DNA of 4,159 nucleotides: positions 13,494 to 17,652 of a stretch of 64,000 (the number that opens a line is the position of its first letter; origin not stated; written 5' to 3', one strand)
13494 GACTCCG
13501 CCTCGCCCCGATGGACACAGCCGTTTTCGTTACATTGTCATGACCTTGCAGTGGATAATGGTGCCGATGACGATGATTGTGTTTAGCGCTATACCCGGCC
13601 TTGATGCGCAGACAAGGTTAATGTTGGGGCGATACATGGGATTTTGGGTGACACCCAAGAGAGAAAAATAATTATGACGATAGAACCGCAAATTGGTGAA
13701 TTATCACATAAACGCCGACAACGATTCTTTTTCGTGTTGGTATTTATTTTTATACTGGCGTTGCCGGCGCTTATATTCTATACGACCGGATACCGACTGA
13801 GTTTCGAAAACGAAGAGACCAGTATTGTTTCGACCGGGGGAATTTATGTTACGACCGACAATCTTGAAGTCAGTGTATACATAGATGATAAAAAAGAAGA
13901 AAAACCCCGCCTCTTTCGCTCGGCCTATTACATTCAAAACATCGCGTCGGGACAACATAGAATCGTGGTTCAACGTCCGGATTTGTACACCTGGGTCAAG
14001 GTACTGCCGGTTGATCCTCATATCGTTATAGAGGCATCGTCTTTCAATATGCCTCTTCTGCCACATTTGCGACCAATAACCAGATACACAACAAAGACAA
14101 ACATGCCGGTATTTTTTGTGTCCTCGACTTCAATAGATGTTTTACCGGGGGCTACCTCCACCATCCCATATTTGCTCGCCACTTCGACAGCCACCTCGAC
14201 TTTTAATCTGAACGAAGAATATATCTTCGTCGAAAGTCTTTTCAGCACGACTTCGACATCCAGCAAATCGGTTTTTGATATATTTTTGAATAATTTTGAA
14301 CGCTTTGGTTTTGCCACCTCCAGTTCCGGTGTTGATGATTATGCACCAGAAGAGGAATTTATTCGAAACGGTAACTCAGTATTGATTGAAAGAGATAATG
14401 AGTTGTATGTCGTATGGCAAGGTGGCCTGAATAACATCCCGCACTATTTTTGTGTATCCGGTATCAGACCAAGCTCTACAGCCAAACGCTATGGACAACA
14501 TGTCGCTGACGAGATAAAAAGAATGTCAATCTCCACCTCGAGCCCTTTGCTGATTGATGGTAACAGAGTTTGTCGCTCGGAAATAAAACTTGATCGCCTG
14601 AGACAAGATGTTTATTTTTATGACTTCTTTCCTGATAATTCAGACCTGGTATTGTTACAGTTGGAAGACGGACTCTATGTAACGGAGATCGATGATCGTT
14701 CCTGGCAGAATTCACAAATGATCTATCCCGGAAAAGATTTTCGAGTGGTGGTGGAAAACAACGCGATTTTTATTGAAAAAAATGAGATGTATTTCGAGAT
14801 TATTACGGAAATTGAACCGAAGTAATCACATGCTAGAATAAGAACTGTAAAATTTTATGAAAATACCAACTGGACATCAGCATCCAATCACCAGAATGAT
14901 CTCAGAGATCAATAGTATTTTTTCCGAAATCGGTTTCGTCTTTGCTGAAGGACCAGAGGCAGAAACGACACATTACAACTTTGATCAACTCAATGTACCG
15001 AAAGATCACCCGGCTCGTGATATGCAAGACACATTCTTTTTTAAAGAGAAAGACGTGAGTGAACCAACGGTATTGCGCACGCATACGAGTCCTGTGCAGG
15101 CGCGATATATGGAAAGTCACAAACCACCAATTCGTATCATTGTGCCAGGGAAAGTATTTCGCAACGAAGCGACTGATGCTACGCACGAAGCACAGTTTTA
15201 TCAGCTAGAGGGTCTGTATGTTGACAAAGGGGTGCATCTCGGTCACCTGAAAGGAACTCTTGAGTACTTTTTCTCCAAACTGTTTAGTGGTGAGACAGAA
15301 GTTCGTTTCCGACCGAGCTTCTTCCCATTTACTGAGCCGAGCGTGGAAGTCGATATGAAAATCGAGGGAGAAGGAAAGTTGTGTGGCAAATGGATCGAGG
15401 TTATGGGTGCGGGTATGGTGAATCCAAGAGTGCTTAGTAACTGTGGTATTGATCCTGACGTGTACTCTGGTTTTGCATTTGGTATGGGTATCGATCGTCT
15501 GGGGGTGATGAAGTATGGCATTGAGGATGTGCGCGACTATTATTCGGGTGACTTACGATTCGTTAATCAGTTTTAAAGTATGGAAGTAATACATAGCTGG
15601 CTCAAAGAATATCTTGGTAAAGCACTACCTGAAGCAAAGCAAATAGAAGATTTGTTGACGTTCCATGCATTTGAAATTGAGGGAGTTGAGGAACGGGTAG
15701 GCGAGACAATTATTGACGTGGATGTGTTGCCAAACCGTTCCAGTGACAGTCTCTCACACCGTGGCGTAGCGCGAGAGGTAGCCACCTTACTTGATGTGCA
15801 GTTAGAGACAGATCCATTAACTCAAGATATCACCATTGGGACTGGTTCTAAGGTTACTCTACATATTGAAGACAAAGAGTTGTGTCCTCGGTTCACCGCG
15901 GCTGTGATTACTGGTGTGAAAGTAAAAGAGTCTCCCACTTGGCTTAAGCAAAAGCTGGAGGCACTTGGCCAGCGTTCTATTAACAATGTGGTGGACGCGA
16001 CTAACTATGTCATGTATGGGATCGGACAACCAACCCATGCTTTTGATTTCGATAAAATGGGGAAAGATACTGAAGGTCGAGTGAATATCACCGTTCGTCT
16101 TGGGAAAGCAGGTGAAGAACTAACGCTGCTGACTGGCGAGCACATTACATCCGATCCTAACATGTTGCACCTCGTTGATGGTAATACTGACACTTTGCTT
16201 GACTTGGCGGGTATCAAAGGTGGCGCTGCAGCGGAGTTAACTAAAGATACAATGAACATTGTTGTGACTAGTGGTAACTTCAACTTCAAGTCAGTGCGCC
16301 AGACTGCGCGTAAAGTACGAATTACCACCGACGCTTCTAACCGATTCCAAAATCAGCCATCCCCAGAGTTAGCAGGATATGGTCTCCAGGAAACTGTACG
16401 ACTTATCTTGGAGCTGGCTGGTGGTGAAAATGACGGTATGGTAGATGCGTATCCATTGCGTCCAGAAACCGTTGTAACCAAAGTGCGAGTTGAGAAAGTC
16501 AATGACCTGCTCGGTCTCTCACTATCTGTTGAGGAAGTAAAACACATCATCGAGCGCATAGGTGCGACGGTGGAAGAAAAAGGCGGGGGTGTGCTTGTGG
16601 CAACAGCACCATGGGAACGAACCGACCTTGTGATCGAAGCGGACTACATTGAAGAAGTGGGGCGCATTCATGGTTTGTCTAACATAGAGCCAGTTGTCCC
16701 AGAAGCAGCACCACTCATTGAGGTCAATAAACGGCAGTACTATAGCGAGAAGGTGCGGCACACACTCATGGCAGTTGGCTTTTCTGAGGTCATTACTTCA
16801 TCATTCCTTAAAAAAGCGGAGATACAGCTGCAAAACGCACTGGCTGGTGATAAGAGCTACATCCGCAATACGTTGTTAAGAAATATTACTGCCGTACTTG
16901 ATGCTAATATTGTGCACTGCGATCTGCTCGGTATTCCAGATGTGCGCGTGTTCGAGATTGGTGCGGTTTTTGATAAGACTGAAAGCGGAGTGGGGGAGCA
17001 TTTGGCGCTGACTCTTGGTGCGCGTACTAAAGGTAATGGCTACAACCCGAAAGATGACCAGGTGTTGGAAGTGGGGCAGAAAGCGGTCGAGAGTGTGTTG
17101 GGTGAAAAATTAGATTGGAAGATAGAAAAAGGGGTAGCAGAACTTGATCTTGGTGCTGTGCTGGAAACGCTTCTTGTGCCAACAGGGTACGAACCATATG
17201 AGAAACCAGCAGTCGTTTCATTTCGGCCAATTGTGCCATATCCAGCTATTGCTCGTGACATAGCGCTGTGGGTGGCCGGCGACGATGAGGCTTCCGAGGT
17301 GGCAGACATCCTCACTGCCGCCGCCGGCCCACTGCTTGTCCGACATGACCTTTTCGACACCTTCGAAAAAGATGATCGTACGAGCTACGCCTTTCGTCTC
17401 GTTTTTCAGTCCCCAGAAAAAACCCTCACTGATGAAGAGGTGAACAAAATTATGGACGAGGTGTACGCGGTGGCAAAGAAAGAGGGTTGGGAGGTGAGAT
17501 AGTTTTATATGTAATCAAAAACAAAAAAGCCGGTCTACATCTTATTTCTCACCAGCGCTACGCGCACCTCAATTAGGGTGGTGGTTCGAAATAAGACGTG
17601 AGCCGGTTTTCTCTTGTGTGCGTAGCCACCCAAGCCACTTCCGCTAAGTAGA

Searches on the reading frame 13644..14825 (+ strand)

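Call 10: search_protein_families(library=pfam, proteins=[window:13644-14825:+], max_evalue=0.001)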
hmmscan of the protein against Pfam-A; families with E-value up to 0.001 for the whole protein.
window:13644-14825:+ (393 aa): 0 families

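Call 69: search_protein_families(library=ncbifam, proteins=[window:13644-14825:+], max_evalue=0.1)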
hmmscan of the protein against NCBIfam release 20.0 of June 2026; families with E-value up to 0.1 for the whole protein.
window:13644-14825:+ (393 aa): 1 family
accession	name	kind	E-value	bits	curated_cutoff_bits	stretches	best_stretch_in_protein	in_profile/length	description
NF038166.1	blaYEM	exception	0.016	14.9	535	1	333-371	21-58/246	YEM family subclass B2 metallo-beta-lactamase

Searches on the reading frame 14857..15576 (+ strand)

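Call 10: search_protein_families(library=pfam, proteins=[window:14857-15576:+], max_evalue=0.001)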
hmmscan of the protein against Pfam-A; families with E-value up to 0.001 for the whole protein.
window:14857-15576:+ (239 aa): 1 family
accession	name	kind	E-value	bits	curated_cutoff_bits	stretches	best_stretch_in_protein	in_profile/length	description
PF01409.25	tRNA-synt_2d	-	1.4e-97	326.5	19.8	1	2-239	10-246/246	tRNA synthetases class II core domain (F)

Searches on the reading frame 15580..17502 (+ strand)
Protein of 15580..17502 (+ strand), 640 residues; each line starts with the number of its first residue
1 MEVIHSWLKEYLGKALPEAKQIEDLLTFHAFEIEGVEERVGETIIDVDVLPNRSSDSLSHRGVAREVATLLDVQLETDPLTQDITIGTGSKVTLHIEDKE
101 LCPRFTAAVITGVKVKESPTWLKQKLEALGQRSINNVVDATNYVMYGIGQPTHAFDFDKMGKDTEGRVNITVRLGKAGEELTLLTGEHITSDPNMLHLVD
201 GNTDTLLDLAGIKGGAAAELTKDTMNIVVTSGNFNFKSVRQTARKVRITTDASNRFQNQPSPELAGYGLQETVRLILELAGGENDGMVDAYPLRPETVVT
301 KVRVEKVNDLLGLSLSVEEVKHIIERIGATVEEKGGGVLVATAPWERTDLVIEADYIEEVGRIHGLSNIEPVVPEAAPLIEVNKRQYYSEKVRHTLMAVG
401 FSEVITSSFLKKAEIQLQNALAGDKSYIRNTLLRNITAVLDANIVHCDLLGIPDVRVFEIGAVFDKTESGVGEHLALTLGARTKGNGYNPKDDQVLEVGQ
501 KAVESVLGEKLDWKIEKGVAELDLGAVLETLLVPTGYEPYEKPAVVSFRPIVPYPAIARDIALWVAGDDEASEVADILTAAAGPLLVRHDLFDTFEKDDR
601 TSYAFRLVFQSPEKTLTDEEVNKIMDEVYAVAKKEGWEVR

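Call 10: search_protein_families(library=pfam, proteins=[window:15580-17502:+], max_evalue=0.001)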
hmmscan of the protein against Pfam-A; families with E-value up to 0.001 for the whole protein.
window:15580-17502:+ (640 aa): 4 families
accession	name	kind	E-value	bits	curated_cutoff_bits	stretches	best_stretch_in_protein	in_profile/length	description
PF03483.22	B3_4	-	7.7e-49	166.1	29.3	1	102-281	2-174/174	B3/4 domain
PF03147.19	FDX-ACB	-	2.7e-20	73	31.1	1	554-640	3-94/94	Ferredoxin-fold anticodon binding domain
PF03484.21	B5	-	1.9e-17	63.6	28.6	1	301-365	2-66/67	tRNA synthetase B5 domain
PF17759.6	tRNA_synthFbeta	-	8.6e-13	48.7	22.4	1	369-481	1-125/214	Phenylalanyl tRNA synthetase beta chain CLM domain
